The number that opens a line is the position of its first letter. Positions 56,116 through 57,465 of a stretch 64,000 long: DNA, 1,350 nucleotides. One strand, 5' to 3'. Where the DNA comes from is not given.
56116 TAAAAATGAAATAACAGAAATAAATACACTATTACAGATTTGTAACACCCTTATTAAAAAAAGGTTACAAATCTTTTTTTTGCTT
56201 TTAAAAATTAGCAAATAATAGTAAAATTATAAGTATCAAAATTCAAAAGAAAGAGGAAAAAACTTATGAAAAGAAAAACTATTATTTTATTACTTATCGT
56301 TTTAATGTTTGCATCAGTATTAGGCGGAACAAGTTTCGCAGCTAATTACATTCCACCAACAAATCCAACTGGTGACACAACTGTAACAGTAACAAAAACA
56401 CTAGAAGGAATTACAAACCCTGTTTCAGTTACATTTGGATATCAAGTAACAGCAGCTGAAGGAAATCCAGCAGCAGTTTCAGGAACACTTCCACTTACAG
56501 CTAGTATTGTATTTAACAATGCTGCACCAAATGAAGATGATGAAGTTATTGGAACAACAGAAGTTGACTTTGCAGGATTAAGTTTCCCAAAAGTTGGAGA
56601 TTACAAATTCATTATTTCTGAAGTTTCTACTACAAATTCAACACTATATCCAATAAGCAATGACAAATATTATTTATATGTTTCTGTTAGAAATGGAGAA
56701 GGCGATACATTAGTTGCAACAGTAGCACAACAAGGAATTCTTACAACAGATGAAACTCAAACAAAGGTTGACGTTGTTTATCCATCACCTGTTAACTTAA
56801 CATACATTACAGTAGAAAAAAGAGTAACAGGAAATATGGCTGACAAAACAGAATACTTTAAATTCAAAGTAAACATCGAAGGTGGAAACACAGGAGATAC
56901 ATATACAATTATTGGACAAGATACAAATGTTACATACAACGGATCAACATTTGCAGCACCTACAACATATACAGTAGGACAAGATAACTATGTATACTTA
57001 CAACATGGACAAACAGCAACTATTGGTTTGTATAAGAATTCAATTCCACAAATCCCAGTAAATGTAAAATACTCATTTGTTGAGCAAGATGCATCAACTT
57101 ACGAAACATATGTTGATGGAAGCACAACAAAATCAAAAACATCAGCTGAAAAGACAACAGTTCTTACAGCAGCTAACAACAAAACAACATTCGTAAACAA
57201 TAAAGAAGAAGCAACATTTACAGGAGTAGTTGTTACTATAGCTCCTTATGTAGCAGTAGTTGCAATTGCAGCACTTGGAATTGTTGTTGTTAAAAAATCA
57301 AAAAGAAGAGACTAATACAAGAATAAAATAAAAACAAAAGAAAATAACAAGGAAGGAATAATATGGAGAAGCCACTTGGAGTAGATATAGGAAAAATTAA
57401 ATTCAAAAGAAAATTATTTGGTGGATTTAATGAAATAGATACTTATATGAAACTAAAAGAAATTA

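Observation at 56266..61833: Sortase-dependent pilus island with FCT-like composition (two pilins, SipA-like signal-peptidase homologue, class B sortase, large adhesin)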

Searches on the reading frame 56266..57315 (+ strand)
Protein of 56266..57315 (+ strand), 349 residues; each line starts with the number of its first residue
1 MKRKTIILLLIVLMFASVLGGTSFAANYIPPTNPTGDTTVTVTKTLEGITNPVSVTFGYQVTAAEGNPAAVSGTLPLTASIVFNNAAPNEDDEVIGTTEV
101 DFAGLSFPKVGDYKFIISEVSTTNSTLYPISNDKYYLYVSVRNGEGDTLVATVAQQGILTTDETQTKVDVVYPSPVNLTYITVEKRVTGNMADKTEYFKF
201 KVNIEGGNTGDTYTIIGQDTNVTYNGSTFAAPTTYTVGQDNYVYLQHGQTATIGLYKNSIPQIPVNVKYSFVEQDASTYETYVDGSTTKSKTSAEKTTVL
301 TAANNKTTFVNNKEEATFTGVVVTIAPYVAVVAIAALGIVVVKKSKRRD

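Call 3: search_protein_families(library=pfam, proteins=[window:56266-57315:+], max_evalue=0.1)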
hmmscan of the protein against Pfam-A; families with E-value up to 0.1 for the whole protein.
window:56266-57315:+ (349 aa): 2 families
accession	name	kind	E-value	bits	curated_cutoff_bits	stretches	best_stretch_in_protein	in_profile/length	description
PF24547.1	DUF7601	-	5.4e-10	40.3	27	1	181-313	3-116/116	Domain of unknown function (DUF7601)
PF15102.11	TMEM154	-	0.017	15.4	30.3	1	273-347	18-90/153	TMEM154 protein family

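Call 4: search_protein_families(library=ncbifam, proteins=[window:56266-57315:+], max_evalue=0.1)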
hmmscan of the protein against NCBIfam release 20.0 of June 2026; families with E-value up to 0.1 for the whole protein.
window:56266-57315:+ (349 aa): 3 families
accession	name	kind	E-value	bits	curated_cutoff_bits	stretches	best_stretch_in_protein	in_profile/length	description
TIGR03786.1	strep_pil_rpt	domain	0.00038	20.7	31.85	1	102-155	1-53/70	streptococcal pilin isopeptide linkage domain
TIGR03065.1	srtB_sig_QVPTGV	subfamily_domain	0.046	13.4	21.35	0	319-343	4-29/32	QVPTGV class sortase B protein-sorting domain-containing protein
NF058595.1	invert_tail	domain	0.063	13.6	37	0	7-56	60-109/113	lipo-invert putative C-terminal anchoring domain-containing protein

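Call 5: search_solved_structures(query=window:56266-57315:+, max_evalue=1, show_alignments=2)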
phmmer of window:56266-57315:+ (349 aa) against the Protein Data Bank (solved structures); distinct sequences matched with E-value up to 1: 12.
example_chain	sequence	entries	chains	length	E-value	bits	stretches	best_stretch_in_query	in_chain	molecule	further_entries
6n0a_A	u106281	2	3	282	0.00019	24.1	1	78-290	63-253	Major pilin backbone protein T-antigen | T18.1 Major pilin backbone protein T-antigen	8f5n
6bbw_A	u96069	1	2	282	0.00025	23.7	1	67-205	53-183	Major pilin backbone protein T-antigen, T3.2.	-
7q9j_H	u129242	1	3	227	0.021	17.4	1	190-290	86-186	Beta-26 heavy chain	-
3lf4_A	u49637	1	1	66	0.37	13.3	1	189-230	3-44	Fluorescent Timer Precursor Blue102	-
9dsr_A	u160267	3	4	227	0.38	13.3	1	191-290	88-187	Heavy chain of Fab MS-1805 | MS-1805 Fab Heavy Chain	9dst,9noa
6p9h_C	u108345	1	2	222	0.41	13.2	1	201-289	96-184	Human anti staphylococcus aureus antibody STAU-281 Fab heavy chain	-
7p40_C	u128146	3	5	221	0.48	12.9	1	191-286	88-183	Variable Heavy Chain P5C3 (VH) | P5C3 Heavy Chain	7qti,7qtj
8ter_A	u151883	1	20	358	0.72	12.3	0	182-230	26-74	TRK-fused gene protein Low Complexity Domain P285L mutant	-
3kcs_A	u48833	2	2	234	0.94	12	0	185-230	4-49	PAmCherry1 protein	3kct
7ry2_A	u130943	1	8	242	0.95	12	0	184-230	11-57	mSandy2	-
6mz3_A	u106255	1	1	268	1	11.9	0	183-230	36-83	PAmCherry1 protein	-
6b0b_D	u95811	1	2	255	1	11.9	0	183-230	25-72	MCherry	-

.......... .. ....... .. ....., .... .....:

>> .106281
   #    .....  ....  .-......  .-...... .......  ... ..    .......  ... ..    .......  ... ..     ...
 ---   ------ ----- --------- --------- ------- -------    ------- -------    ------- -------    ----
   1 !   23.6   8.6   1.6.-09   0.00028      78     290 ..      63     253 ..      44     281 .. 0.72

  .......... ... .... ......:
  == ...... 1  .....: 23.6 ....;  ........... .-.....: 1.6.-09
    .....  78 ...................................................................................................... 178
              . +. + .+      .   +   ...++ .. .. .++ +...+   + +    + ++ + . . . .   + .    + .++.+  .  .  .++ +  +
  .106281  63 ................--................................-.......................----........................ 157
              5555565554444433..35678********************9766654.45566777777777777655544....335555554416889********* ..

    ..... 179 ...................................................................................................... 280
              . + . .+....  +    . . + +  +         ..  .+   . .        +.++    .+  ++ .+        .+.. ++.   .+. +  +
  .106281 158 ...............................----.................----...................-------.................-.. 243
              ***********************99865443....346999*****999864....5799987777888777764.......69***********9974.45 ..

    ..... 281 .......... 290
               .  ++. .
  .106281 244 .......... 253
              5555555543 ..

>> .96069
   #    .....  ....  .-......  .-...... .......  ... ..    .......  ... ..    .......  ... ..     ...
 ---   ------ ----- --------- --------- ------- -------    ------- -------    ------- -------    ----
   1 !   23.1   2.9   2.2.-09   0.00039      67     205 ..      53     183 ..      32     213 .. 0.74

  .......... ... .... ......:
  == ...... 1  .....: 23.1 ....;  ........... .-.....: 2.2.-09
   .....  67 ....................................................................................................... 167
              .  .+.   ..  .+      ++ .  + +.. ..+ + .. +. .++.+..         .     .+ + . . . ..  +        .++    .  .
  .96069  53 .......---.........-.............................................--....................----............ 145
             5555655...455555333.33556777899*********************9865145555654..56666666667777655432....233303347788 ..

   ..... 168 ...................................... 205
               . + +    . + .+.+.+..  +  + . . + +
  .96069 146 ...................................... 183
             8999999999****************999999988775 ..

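Call 8: find_homologous_proteins(query=window:56266-57315:+, max_evalue=0.001)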
Query window:56266-57315:+ (349 aa): 22 proteins with E <= 0.001 among 5420 candidates.
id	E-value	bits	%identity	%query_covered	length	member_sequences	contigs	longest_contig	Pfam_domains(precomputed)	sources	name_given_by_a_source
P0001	7.0e-217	737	100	100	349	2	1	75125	PF24547.2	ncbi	-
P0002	3.7e-81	291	47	89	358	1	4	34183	PF24547.2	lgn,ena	-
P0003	2.2e-80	288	46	100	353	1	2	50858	PF24547.2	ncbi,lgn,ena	-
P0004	5.0e-78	281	42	100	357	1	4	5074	PF24547.2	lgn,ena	-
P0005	8.1e-78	280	45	94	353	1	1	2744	PF24547.2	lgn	-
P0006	1.7e-73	266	44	89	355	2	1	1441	PF24547.2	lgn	-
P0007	5.9e-68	248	45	92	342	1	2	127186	PF24547.2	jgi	-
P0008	8.5e-66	241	40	100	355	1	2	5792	PF24547.2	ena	-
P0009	2.8e-62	229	39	97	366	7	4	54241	PF24547.2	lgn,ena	-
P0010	1.0e-56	211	37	98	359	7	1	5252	PF24547.2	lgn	-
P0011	2.5e-56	209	39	100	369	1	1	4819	PF24547.2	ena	-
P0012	1.4e-54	204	39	90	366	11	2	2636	PF24547.2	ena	-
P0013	3.2e-54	203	35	97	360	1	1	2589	PF24547.2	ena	-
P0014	1.5e-52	197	36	97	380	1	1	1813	-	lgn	-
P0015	1.0e-51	194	37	97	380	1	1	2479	-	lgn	-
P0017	1.0e-49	188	36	99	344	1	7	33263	PF24547.2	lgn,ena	-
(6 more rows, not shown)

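Call 13: find_encoding_contigs(protein=P0001, flank=10000, max_places=3)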
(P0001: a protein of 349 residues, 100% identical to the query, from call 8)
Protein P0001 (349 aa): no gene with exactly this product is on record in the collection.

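Call 16: search_solved_structures(query=A1, max_evalue=0.01, show_alignments=3)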
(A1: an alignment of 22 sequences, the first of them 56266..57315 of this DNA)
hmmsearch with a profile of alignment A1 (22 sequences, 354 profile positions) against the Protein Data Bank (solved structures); distinct sequences matched with E-value up to 0.01: 13.
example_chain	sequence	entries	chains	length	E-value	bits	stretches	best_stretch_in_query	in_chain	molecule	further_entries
8f70_A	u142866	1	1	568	2.7e-28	102.4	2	69-320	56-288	T18.1 Major pilin backbone protein T-antigen,Major pilin backbone protein T-antigen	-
6n0a_A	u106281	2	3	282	1.5e-14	57.2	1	69-284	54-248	Major pilin backbone protein T-antigen | T18.1 Major pilin backbone protein T-antigen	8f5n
3gle_A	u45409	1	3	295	6e-13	51.9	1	33-305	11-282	Pilin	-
3b2m_A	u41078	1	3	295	1.8e-12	50.4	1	33-305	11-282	Putative uncharacterized protein SPy0128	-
3gld_A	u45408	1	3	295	1.4e-11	47.4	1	33-305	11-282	Pilin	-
6bbw_A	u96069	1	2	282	2.9e-11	46.4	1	69-309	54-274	Major pilin backbone protein T-antigen, T3.2.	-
6bbt_A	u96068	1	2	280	1.2e-10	44.4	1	71-299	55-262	Major pilin backbone protein T-antigen, T13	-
3klq_A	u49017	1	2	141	1.2e-05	27.9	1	93-178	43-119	Putative pilus anchoring protein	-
8k6t_A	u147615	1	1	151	1.4e-05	27.7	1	92-177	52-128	FctB3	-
5ttd_A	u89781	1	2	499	1.5e-05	27.6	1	93-179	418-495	Maltose-binding periplasmic protein,Pilin isopeptide linkage domain protein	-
2xi9_A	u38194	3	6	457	0.00012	24.7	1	182-321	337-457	ANCILLARY PROTEIN 1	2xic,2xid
4bug_A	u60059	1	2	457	0.00012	24.7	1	182-321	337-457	ANCILLARY PROTEIN 1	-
9w39_c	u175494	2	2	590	0.0017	20.8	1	172-234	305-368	Ubiquitin C-terminal hydrolase PSMD14,Uncharacterized protein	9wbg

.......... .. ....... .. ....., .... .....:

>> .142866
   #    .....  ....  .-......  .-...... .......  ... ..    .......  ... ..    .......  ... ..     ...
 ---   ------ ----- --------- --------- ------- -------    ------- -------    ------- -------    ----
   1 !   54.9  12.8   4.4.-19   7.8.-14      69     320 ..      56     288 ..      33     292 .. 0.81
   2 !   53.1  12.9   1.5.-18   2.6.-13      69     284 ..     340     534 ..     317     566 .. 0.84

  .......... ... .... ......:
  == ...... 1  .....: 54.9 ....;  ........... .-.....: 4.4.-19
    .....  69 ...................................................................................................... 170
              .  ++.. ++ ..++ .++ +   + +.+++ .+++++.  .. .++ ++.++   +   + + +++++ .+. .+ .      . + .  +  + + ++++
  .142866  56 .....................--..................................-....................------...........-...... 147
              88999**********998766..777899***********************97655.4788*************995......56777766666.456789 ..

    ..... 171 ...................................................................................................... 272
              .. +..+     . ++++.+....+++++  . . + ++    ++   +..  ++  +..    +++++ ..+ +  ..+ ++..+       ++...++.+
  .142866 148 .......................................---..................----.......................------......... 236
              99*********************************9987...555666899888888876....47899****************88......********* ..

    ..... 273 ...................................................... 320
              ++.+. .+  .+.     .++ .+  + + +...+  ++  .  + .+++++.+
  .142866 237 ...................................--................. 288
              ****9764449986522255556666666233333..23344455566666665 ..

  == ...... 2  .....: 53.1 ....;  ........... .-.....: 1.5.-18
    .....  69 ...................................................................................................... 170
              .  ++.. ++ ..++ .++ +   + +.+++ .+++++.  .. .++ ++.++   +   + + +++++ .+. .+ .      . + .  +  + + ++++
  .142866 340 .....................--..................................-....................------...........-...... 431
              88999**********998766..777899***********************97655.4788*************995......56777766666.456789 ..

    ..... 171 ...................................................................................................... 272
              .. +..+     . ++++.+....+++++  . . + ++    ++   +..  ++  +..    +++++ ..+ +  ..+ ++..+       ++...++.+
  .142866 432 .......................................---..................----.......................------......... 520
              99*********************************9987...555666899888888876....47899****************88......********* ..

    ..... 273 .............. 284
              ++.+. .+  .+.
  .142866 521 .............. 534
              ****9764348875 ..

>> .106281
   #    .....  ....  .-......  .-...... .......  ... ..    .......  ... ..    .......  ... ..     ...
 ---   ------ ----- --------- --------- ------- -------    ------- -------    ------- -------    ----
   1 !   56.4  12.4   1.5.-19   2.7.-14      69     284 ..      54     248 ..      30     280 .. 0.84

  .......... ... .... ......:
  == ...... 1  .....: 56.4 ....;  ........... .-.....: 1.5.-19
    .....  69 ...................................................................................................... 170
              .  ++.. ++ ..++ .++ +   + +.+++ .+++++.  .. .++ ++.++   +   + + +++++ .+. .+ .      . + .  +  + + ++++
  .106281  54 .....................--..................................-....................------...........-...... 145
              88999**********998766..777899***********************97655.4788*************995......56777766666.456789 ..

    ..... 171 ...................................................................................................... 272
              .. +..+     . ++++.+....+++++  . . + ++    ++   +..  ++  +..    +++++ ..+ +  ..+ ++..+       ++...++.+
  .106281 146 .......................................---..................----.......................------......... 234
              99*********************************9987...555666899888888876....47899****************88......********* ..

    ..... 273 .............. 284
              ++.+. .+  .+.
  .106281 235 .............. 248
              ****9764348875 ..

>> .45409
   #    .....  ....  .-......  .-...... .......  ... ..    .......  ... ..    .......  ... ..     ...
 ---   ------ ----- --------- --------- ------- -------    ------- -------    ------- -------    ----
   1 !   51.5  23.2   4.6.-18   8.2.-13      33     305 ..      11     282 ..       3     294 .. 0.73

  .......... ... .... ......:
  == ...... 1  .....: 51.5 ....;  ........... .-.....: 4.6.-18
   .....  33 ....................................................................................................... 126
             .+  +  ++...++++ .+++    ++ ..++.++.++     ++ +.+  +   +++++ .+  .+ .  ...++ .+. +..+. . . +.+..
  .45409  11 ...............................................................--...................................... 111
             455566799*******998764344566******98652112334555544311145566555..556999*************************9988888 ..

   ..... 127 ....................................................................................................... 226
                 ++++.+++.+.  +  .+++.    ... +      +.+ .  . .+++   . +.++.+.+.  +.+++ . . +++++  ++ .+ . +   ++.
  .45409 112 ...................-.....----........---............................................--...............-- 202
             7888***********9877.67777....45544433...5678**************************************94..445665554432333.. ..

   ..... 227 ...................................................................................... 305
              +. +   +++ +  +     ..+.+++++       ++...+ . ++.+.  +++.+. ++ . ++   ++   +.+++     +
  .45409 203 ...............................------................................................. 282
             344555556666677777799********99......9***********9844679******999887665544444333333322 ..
